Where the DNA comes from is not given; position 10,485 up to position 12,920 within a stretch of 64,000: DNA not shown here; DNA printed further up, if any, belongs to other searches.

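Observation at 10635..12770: Fusion of an exported six-bladed NHL beta-propeller and TPR to a Yip1-like polytopic membrane domain, embedded between two permease pairs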

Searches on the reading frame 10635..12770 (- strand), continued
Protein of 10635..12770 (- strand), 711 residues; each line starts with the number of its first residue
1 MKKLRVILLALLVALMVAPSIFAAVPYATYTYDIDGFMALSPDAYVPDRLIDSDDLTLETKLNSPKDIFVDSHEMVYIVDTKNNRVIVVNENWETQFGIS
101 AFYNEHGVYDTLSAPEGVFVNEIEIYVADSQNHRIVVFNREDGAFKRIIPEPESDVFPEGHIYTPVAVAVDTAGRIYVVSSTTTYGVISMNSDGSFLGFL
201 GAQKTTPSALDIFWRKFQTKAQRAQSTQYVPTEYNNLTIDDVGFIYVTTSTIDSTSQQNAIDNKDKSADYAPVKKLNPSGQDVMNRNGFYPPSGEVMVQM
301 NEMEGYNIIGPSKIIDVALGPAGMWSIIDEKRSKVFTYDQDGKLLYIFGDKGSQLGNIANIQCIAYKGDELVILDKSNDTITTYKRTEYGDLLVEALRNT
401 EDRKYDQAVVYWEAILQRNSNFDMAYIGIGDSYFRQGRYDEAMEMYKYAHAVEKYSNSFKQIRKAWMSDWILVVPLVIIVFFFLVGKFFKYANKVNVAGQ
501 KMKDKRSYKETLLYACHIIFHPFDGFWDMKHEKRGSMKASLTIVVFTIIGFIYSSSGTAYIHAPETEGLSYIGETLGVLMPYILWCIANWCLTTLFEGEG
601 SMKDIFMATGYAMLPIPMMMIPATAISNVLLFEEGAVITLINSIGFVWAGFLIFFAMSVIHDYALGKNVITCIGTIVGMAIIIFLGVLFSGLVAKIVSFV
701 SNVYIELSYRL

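Call 52: find_encoding_contigs(protein=P0394, flank=10000, max_places=1)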
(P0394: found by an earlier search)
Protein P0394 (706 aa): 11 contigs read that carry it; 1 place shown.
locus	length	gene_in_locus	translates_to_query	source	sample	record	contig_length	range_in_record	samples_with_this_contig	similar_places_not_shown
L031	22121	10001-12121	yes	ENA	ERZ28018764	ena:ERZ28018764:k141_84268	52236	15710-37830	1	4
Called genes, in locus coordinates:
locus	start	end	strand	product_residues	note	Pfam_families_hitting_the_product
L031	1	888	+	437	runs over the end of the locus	PF00722:Glyco_hydro_16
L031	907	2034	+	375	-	PF00722:Glyco_hydro_16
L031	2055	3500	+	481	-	-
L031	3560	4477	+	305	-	-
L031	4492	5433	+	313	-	PF00528:BPD_transp_1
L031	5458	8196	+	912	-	PF01547:SBP_bac_1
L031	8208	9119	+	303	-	PF00528:BPD_transp_1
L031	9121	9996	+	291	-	PF00528:BPD_transp_1 (faint)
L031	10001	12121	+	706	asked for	PF01436:NHL (faint), PF04893:Yip1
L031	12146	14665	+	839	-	PF18952:DUF5696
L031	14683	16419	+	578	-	-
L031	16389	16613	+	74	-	-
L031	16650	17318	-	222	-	-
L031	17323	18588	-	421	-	PF06838:Met_gamma_lyase, PF01053:Cys_Met_Meta_PP (weak)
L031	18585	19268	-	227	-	-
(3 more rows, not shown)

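Call 53: find_encoding_contigs(protein=P0391, flank=10000, max_places=1)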
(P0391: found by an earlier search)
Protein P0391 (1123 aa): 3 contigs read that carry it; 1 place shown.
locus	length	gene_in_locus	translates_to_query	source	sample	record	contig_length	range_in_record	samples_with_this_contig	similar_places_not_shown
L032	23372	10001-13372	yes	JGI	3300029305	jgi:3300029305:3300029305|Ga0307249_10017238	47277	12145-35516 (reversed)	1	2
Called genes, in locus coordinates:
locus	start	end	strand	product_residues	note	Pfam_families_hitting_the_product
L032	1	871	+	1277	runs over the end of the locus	PF13385:Laminin_G_3, PF00149:Metallophos (weak)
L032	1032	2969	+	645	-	-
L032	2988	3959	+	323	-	PF04041:Glyco_hydro_130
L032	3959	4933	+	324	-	PF00702:Hydrolase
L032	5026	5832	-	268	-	PF00072:Response_reg, PF00165:HTH_AraC (weak), PF12833:HTH_18, PF00165:HTH_AraC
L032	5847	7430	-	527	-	PF06580:His_kinase, PF02518:HATPase_c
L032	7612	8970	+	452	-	PF02449:Glyco_hydro_42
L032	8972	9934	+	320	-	PF04041:Glyco_hydro_130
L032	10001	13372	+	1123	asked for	PF01436:NHL (faint), PF04893:Yip1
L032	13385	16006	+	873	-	PF18952:DUF5696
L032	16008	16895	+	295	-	PF00528:BPD_transp_1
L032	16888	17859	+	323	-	PF00528:BPD_transp_1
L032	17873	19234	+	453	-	-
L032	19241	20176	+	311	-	PF01263:Aldose_epim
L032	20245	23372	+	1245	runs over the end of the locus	PF13385:Laminin_G_3, PF00149:Metallophos, PF00404:Dockerin_1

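Call 54: find_encoding_contigs(protein=P0401, flank=10000, max_places=1)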
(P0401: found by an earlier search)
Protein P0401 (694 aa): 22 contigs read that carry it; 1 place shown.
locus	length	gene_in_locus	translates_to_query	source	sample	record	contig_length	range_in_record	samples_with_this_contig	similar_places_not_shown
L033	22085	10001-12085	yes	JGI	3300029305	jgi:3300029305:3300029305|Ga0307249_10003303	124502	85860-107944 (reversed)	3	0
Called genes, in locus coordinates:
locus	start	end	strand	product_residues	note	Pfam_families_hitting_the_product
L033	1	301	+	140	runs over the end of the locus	-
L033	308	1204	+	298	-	PF13306:LRR_5 (weak)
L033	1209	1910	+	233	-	PF14531:Kinase-like (faint), PF00069:Pkinase, PF07714:PK_Tyr_Ser-Thr, PF03109:ABC1 (weak), PF17667:Pkinase_fungal (faint)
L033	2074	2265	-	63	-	-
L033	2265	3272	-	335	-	PF00356:LacI, PF00532:Peripla_BP_1, PF13407:Peripla_BP_4, PF13377:Peripla_BP_3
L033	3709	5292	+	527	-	PF01547:SBP_bac_1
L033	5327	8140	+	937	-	PF01547:SBP_bac_1, PF13416:SBP_bac_8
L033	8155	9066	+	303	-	PF00528:BPD_transp_1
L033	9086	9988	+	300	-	PF00528:BPD_transp_1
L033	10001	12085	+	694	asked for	PF01436:NHL, PF04893:Yip1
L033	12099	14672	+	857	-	PF18952:DUF5696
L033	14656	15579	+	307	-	PF00528:BPD_transp_1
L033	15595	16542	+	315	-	PF00528:BPD_transp_1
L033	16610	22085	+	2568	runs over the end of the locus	-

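Call 55: find_encoding_contigs(protein=P0405, flank=10000, max_places=1)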
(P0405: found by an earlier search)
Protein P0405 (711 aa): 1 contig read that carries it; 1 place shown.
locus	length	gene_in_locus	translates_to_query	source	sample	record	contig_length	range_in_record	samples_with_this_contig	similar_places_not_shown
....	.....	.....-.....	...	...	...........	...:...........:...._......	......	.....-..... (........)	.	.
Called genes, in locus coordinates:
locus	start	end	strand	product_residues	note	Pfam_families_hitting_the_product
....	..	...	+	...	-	-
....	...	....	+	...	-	-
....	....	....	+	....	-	-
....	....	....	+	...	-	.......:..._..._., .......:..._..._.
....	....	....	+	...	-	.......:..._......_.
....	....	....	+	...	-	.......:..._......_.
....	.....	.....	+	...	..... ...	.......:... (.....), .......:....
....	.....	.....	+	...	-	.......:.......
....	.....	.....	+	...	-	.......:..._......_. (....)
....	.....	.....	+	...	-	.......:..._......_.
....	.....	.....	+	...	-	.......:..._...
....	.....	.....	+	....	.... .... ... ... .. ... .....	-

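Call 64: find_related_loci(query=A4, collection=metagenome_contigs, flank=10000)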
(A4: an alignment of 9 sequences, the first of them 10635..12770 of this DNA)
Query A4 (711 aa) in metagenome_contigs; peptide patterns used: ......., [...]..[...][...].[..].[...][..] (x = any residue, [..] = any of these).
600 stretches matched a pattern (row limit reached: there are more); 548 encode a relative of the query (tblastn E <= 1e-3); the best 80 are kept; 80 distinct loci.
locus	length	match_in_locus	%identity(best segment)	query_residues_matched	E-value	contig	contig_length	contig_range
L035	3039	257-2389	54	13-711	0e+0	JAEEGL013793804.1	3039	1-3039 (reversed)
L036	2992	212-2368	54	2-711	0e+0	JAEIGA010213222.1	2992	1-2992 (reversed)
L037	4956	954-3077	56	1-711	0e+0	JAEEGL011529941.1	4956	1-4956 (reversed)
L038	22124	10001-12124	54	1-711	0e+0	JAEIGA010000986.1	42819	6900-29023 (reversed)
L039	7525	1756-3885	53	1-711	0e+0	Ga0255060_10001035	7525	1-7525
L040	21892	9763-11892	54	1-711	0e+0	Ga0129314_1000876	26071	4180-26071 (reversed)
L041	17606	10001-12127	54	1-711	0e+0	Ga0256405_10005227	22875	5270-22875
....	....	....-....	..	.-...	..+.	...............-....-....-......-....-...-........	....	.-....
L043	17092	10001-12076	53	16-709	0e+0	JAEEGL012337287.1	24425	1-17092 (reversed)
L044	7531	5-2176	52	11-711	0e+0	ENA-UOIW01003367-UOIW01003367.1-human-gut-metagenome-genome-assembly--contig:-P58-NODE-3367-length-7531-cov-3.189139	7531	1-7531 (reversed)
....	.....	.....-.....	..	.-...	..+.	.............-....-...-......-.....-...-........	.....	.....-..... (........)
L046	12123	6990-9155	51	2-711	0e+0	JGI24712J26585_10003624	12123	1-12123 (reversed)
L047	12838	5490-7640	52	4-709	0e+0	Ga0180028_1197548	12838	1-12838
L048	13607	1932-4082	52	4-709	0e+0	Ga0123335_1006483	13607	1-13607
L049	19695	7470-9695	50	1-711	0e+0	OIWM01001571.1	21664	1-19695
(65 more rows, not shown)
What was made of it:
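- Tried and rejected: The smaller A4 worked (call 64).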

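Call 70: find_homologous_proteins(query=L032:13385-16006:+)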
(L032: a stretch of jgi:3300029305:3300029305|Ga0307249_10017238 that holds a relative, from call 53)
Query L032:13385-16006:+ (873 aa): 813 proteins with E <= 0.001 among 8000 candidates; the best 120 are listed.
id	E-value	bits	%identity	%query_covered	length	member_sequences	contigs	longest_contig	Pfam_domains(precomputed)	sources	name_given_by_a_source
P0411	0.0e+0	1957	100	100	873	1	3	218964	PF18952.7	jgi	-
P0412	3.7e-245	834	45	100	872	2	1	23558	PF18952.7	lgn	-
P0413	8.8e-242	823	44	99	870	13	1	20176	PF18952.7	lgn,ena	-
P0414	3.4e-228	778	42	99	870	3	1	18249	PF18952.7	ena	-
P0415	5.0e-193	662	39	99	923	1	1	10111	PF18952.7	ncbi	-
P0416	4.9e-146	506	35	96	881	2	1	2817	PF18952.7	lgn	-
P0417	4.4e-145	503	34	99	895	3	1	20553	PF18952.7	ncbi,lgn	-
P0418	1.6e-140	488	34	99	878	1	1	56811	PF18952.7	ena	-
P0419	7.1e-139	483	35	99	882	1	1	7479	PF18952.7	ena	-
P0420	1.5e-135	472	33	99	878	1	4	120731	PF18952.7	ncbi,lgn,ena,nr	ncbi:MAG: hypothetical protein IJE60_05455 [Tyzzerella sp.]|nr:hypothetical protein [Tyzzerella sp.]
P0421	7.3e-115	403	30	94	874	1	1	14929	PF18952.7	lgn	-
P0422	6.5e-114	400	31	97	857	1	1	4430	PF18952.7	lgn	-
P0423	4.2e-110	387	30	92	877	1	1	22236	PF18952.7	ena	-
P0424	6.1e-110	387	31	92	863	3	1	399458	PF18952.7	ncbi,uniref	ncbi:DUF5696 domain-containing protein [Paenibacillus sp. GCM10027626]|uniref:DUF5696 domain-contain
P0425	1.9e-108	382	30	99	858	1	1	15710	PF18952.7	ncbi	-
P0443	5.4e-102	361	29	98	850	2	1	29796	PF18952.7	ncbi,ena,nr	ncbi:MAG TPA: DUF5696 domain-containing protein [Candidatus Udaeobacter sp.]|nr:DUF5696 domain-conta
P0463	2.2e-99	352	30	92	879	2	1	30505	PF18952.7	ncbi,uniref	ncbi:hypothetical protein HNQ56_004817 [Anaerotaenia torta]|uniref:DUF5696 domain-containing protein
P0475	4.7e-98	348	31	91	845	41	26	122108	PF18952.7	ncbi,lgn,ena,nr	nr:DUF5696 domain-containing protein [uncultured Acetatifactor sp.]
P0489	1.7e-96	342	34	68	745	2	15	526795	PF18952.7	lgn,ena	-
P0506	2.3e-94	335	30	90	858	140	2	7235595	PF18952.7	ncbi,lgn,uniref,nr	ncbi:DUF5696 domain-containing protein [Paenibacillus amylolyticus]|uniref:DUF5696 domain-containing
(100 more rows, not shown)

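Call 71: find_encoding_contigs(protein=P0506, flank=10000, max_places=1)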
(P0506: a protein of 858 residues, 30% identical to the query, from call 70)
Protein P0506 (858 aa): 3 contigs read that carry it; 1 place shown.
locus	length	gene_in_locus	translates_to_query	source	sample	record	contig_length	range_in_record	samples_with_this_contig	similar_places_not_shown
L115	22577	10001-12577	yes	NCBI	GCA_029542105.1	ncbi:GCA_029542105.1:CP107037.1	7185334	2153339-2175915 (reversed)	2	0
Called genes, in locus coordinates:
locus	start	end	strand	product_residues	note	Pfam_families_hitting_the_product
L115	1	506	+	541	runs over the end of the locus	PF00072:Response_reg, PF12833:HTH_18, PF00165:HTH_AraC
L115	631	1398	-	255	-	PF00072:Response_reg, PF12833:HTH_18, PF00165:HTH_AraC (weak)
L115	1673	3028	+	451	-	PF01547:SBP_bac_1, PF13416:SBP_bac_8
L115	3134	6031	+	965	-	PF01547:SBP_bac_1, PF13416:SBP_bac_8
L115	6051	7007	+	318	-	PF00528:BPD_transp_1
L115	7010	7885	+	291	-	PF00528:BPD_transp_1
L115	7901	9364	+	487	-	PF01436:NHL (weak)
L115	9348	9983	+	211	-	PF04893:Yip1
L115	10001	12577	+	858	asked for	PF18952:DUF5696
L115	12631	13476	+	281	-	PF00528:BPD_transp_1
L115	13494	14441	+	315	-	PF00528:BPD_transp_1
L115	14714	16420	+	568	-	PF14200:RicinB_lectin_2, PF00652:Ricin_B_lectin, PF14200:RicinB_lectin_2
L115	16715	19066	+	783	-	PF02743:dCache_1 (faint), PF17853:GGDEF_2 (faint), PF12833:HTH_18, PF00165:HTH_AraC (weak)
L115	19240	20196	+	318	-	PF00528:BPD_transp_1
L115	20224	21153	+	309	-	PF00528:BPD_transp_1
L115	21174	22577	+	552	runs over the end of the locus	PF13416:SBP_bac_8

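Call 72: find_encoding_contigs(protein=P0463, flank=10000, max_places=1)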
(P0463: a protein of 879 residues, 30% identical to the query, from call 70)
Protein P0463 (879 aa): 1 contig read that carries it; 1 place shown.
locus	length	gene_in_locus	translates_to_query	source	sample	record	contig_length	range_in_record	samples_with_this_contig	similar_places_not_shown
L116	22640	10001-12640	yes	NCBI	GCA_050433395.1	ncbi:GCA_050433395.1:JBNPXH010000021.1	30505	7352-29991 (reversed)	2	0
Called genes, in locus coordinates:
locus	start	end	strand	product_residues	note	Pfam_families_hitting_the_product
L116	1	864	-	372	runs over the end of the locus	PF04542:Sigma70_r2 (weak), PF08281:Sigma70_r4_2 (faint)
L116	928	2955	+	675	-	PF04616:Glyco_hydro_43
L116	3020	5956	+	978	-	PF01547:SBP_bac_1, PF13416:SBP_bac_8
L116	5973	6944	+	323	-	PF00528:BPD_transp_1 (weak)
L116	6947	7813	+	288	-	PF00528:BPD_transp_1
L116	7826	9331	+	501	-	PF01436:NHL (faint), PF08450:SGL (weak)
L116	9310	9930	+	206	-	PF04893:Yip1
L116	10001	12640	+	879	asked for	PF18952:DUF5696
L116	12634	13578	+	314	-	PF00528:BPD_transp_1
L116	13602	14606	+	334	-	PF00528:BPD_transp_1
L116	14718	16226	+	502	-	PF01547:SBP_bac_1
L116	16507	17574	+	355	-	PF00356:LacI, PF00532:Peripla_BP_1, PF13407:Peripla_BP_4 (faint), PF13377:Peripla_BP_3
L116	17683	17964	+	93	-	PF02518:HATPase_c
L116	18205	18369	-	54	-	-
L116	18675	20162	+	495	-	PF01336:tRNA_anti-codon, PF00152:tRNA-synt_2, PF01409:tRNA-synt_2d (faint)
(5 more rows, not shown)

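Call 73: find_encoding_contigs(protein=P0475, flank=10000, max_places=1)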
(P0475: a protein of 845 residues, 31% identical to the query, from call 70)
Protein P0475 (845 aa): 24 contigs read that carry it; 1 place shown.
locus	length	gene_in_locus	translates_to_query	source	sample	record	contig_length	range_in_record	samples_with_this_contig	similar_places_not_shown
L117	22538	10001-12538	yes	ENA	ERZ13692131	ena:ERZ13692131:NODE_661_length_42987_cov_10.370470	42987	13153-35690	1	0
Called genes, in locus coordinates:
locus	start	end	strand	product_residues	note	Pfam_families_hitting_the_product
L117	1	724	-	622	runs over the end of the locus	PF06580:His_kinase, PF02518:HATPase_c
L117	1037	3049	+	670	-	PF04616:Glyco_hydro_43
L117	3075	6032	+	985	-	PF01547:SBP_bac_1, PF13416:SBP_bac_8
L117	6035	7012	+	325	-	PF00528:BPD_transp_1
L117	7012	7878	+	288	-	PF00528:BPD_transp_1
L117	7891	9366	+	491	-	PF01436:NHL (faint), PF08450:SGL (weak), PF17170:DUF5128 (faint)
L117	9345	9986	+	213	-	PF04893:Yip1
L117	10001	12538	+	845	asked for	PF18952:DUF5696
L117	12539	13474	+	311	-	PF00528:BPD_transp_1 (faint)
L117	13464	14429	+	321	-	PF00528:BPD_transp_1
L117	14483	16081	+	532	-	PF01547:SBP_bac_1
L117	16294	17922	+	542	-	PF01547:SBP_bac_1, PF13416:SBP_bac_8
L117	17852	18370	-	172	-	-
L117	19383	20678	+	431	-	PF13173:AAA_14, PF13635:DUF4143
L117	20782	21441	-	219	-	PF12822:ECF_trnsprt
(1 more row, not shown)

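Call 76: search_protein_families(library=pfam, proteins=[L115:3134-6031:+, L115:7901-9364:+, L115:9348-9983:+, L115:14714-16420:+, L115:1673-3028:+], max_evalue=0.001)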
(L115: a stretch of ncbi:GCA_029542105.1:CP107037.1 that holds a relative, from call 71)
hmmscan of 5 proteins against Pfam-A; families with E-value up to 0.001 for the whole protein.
L115:3134-6031:+ (965 aa): 2 families
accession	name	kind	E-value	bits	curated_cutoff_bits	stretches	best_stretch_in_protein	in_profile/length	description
PF13416.11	SBP_bac_8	-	2.1e-19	70.8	27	1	611-872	32-256/279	Bacterial extracellular solute-binding protein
PF01547.30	SBP_bac_1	-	2.3e-17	64.4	26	1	589-865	17-306/307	Bacterial extracellular solute-binding protein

L115:7901-9364:+ (487 aa): 2 families
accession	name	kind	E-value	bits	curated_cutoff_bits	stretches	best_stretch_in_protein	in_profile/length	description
PF01436.27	NHL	-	4.3e-12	45.9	20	1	118-144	1-27/28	NHL repeat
PF08450.18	SGL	-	0.0002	21.5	26.3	1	80-158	145-223/246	SMP-30/Gluconolactonase/LRE-like region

L115:9348-9983:+ (211 aa): 1 family
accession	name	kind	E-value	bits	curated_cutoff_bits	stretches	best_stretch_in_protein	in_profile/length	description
PF04893.22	Yip1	-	8.3e-13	49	28.6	1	14-184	2-170/173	Yip1 domain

L115:14714-16420:+ (568 aa): 2 families
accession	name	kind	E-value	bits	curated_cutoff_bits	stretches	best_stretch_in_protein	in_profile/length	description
PF14200.12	RicinB_lectin_2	-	6.8e-30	104.1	25.6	2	425-503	11-88/89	Ricin-type beta-trefoil lectin domain-like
PF00652.28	Ricin_B_lectin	-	3.9e-12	46.9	29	1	428-561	2-126/126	Ricin-type beta-trefoil lectin domain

L115:1673-3028:+ (451 aa): 2 families
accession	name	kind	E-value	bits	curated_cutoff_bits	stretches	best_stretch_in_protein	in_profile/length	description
PF01547.30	SBP_bac_1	-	3e-21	77.2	26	1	91-362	15-292/307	Bacterial extracellular solute-binding protein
PF13416.11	SBP_bac_8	-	5.9e-18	66.1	27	1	91-361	4-233/279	Bacterial extracellular solute-binding protein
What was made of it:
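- On Yip1 domain (Pfam PF04893): Separate Yip1 proteins of split lineages also match (call 76).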

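Call 85: find_encoding_contigs(protein=P0443, flank=10000, max_places=1)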
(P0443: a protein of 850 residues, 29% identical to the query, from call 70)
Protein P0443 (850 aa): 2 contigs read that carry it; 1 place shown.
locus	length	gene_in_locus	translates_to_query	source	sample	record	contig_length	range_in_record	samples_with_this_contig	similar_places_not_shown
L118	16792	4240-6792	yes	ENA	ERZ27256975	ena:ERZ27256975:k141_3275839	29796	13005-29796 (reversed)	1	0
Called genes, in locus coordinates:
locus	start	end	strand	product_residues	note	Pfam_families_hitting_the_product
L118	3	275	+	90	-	?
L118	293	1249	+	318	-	PF00528:BPD_transp_1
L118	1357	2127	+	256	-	PF00528:BPD_transp_1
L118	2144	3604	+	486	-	PF01436:NHL (weak), PF07719:TPR_2 (faint)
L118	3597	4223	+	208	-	PF04893:Yip1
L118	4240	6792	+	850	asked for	PF18952:DUF5696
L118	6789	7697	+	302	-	PF00528:BPD_transp_1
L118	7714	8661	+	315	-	PF00528:BPD_transp_1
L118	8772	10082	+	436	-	PF00331:Glyco_hydro_10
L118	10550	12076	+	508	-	PF04616:Glyco_hydro_43, PF17851:GH43_C2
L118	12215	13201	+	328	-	PF04616:Glyco_hydro_43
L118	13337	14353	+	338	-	PF00331:Glyco_hydro_10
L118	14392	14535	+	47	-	-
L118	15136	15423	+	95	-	PF04616:Glyco_hydro_43 (weak)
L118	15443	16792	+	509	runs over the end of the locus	PF04616:Glyco_hydro_43, PF17851:GH43_C2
